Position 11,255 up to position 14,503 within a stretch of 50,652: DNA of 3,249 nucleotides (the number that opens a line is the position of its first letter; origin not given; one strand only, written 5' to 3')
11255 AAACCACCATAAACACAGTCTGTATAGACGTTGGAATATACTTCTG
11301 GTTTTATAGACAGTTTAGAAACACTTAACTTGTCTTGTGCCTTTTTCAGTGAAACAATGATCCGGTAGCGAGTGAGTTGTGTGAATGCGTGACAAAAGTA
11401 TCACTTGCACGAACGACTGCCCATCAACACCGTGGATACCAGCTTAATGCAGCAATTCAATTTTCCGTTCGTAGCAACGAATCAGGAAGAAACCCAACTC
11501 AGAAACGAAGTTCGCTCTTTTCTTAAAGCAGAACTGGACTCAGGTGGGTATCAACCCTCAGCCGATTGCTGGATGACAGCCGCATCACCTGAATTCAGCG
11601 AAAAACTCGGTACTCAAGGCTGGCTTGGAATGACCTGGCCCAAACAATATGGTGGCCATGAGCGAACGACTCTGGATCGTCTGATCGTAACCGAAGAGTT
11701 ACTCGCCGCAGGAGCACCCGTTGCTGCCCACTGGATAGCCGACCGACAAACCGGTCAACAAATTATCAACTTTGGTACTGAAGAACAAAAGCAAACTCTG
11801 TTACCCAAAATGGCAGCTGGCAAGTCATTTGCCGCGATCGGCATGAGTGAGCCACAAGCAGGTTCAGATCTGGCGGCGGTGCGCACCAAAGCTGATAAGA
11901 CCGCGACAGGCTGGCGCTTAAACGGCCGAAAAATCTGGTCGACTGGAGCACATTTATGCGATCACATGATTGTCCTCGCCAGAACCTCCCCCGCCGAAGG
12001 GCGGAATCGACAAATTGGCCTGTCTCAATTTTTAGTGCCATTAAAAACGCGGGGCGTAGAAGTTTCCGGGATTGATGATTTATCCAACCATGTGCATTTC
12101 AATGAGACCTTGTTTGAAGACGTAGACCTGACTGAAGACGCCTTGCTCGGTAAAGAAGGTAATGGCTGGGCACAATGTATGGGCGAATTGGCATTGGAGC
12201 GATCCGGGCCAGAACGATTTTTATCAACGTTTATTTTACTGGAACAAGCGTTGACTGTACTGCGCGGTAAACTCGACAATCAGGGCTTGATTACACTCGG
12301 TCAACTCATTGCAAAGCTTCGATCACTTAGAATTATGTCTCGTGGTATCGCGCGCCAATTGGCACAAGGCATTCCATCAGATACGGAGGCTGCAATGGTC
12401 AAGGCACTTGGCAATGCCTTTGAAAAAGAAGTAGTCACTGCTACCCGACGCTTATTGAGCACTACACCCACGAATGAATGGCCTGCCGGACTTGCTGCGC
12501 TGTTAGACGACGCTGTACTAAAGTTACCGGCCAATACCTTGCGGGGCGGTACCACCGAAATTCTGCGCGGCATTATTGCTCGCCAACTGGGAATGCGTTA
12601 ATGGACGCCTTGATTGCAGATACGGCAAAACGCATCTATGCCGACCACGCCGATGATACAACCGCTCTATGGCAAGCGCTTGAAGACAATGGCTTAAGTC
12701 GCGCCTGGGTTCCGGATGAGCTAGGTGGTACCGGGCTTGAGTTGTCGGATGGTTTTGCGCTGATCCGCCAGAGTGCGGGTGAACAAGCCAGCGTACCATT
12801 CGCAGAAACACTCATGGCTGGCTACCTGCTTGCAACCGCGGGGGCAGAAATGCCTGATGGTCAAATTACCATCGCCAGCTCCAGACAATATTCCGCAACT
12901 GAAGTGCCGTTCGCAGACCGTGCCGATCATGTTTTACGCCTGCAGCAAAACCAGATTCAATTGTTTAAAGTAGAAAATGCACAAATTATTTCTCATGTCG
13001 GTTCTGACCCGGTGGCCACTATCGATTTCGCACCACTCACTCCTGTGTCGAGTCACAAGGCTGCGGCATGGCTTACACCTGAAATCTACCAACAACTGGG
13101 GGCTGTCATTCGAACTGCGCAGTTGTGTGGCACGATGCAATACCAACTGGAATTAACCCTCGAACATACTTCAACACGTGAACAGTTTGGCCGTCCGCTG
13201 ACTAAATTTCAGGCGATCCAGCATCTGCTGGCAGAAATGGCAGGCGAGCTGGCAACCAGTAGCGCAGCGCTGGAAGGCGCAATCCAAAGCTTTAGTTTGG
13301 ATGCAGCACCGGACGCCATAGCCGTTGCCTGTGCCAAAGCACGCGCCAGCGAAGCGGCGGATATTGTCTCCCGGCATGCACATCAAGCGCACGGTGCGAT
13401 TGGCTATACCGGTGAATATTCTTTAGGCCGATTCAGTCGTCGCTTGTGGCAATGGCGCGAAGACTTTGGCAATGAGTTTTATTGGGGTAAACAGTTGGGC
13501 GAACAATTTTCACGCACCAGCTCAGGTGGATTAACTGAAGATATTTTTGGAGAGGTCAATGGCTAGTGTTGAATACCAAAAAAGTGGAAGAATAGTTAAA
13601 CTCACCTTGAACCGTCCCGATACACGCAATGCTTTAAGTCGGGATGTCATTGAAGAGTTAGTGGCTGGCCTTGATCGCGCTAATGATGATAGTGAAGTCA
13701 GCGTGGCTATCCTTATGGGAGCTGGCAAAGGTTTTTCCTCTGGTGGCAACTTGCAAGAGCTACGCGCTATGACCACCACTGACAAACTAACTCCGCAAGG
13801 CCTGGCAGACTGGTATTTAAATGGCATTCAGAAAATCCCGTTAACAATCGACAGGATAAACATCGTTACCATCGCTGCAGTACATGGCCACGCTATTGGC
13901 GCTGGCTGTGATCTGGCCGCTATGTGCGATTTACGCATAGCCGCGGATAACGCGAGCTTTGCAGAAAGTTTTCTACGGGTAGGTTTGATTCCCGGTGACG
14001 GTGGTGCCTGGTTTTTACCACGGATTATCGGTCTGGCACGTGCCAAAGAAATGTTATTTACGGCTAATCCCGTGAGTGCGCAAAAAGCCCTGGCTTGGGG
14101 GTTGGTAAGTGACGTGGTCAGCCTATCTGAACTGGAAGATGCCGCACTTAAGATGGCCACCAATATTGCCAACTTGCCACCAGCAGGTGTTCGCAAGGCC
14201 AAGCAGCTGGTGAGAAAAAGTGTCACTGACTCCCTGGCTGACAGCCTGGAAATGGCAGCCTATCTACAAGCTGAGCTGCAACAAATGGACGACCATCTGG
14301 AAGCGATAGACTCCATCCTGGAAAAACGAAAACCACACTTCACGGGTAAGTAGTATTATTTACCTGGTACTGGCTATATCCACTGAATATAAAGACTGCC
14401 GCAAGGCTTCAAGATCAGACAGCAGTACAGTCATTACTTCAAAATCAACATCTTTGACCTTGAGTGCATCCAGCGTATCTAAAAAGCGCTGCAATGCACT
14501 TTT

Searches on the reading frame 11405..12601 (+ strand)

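Call 65: search_protein_families(library=pfam, proteins=[window:11405-12601:+], max_evalue=0.00001)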
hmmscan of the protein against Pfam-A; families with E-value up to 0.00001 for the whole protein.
window:11405-12601:+ (398 aa): 3 families
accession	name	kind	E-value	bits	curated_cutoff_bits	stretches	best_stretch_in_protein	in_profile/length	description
PF02771.21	Acyl-CoA_dh_N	-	5e-24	85.3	22.9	1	27-140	2-113/113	Acyl-CoA dehydrogenase, N-terminal domain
PF02770.24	Acyl-CoA_dh_M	-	4.6e-20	72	33.3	1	144-240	1-97/97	Acyl-CoA dehydrogenase, middle domain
PF00441.29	Acyl-CoA_dh_1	-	4.4e-07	30.6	22.4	1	298-395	57-149/150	Acyl-CoA dehydrogenase, C-terminal domain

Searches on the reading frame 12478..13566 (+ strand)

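Call 65: search_protein_families(library=pfam, proteins=[window:12478-13566:+], max_evalue=0.00001)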
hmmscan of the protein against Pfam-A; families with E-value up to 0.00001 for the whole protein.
window:12478-13566:+ (362 aa): 2 families
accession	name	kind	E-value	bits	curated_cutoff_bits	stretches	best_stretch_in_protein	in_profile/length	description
PF00441.29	Acyl-CoA_dh_1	-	5e-20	72.6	22.4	1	213-322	19-127/150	Acyl-CoA dehydrogenase, C-terminal domain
PF08028.16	Acyl-CoA_dh_2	-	7.4e-06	26.7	22.7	1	223-321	14-121/134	Acyl-CoA dehydrogenase, C-terminal domain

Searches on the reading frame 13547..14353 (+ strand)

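Call 65: search_protein_families(library=pfam, proteins=[window:13547-14353:+], max_evalue=0.00001)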
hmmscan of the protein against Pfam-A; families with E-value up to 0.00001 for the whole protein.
window:13547-14353:+ (268 aa): 2 families
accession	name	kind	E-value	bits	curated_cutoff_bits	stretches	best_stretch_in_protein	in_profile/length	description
PF00378.25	ECH_1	-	2.9e-63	214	27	1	13-267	3-250/251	Enoyl-CoA hydratase/isomerase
PF16113.10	ECH_2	-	1.1e-27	97.9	27.2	1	18-257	3-234/335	Enoyl-CoA hydratase/isomerase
